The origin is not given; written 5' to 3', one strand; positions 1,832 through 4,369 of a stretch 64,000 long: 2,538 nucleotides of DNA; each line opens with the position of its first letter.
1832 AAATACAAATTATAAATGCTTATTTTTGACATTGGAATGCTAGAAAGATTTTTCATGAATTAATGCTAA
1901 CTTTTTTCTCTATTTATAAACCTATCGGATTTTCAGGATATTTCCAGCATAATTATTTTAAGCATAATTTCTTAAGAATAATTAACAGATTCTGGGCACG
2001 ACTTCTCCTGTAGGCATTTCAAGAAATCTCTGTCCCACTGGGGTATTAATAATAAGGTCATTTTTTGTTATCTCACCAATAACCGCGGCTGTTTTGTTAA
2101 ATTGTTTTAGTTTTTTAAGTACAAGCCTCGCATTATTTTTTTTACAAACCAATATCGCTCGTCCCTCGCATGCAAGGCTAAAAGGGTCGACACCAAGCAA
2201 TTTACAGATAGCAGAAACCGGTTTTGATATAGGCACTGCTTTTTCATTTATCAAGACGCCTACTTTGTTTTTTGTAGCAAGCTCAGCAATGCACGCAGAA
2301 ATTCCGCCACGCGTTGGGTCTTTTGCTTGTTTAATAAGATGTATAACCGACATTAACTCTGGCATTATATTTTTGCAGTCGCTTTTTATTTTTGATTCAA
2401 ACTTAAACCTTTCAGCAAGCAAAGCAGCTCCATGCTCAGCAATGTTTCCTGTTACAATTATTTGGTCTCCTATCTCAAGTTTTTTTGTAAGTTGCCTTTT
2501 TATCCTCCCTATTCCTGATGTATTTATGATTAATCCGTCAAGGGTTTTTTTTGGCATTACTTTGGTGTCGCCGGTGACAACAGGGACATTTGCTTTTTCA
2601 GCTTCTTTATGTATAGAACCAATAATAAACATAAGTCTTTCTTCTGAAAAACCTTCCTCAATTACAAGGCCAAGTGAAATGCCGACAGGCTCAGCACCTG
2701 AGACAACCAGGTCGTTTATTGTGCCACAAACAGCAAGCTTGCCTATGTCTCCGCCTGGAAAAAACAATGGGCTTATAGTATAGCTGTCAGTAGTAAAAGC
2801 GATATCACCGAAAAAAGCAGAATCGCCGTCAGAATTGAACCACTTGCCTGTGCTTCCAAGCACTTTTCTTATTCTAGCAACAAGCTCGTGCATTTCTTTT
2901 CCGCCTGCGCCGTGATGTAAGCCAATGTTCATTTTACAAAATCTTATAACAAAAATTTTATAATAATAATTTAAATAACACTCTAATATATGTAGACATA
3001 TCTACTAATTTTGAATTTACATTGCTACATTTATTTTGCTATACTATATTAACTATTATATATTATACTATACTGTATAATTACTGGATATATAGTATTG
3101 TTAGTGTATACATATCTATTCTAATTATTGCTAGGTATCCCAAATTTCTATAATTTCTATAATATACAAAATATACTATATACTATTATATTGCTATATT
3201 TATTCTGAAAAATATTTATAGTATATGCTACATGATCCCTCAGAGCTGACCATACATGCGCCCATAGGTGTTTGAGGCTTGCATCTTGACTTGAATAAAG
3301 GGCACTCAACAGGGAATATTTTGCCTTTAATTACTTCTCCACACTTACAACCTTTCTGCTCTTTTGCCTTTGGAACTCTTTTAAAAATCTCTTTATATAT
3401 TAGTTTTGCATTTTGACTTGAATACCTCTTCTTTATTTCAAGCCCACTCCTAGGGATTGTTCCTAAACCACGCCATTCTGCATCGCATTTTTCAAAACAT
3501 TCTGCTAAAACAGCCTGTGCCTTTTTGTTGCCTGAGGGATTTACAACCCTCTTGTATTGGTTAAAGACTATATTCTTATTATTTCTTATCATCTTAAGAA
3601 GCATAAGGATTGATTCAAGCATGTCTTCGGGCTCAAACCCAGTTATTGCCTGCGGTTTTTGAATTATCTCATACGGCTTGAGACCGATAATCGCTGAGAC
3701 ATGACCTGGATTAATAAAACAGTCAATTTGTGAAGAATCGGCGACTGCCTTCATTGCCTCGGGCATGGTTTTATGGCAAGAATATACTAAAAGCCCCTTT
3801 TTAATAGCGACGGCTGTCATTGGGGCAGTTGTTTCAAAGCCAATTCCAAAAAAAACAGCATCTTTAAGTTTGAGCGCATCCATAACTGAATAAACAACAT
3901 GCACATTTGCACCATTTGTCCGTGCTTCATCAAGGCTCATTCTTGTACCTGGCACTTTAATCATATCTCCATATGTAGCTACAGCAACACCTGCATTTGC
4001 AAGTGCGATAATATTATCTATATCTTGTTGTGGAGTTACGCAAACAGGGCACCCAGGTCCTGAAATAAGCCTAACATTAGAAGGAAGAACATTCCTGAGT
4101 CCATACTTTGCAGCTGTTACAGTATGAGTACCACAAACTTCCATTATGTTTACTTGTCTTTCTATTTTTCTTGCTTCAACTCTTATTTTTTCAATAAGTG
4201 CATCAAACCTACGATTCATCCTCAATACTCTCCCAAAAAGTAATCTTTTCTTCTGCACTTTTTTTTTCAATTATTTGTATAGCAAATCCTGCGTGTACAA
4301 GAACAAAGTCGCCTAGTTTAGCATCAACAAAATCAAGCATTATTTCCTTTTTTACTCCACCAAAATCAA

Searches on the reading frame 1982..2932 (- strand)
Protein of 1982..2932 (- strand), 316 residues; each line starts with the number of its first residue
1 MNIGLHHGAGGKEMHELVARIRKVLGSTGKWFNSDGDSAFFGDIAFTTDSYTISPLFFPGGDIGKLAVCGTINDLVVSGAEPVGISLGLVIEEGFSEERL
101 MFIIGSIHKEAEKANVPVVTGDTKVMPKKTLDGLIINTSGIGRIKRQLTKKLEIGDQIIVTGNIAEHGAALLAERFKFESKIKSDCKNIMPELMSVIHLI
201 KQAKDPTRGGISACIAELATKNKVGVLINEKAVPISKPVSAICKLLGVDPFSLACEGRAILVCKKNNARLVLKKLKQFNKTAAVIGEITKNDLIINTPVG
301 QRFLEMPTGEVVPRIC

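Call 43: search_protein_families(library=pfam, proteins=[window:1982-2932:-], max_evalue=0.0001)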
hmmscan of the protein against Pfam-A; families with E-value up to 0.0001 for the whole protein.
window:1982-2932:- (316 aa): 2 families
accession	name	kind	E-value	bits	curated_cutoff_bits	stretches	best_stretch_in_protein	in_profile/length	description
PF02769.27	AIRS_C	-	5.9e-22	78.9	23.1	1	154-292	2-149/156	AIR synthase related protein, C-terminal domain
PF00586.29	AIRS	-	6.1e-19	68.9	24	1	43-144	14-112/112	AIR synthase related protein, N-terminal domain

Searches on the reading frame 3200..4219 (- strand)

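Call 43: search_protein_families(library=pfam, proteins=[window:3200-4219:-], max_evalue=0.0001)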
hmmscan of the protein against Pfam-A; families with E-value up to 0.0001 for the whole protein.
window:3200-4219:- (339 aa): 1 family
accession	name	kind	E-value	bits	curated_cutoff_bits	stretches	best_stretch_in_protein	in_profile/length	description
PF01924.21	HypD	-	9.7e-129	429.9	25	1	6-336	4-350/351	Hydrogenase formation hypA family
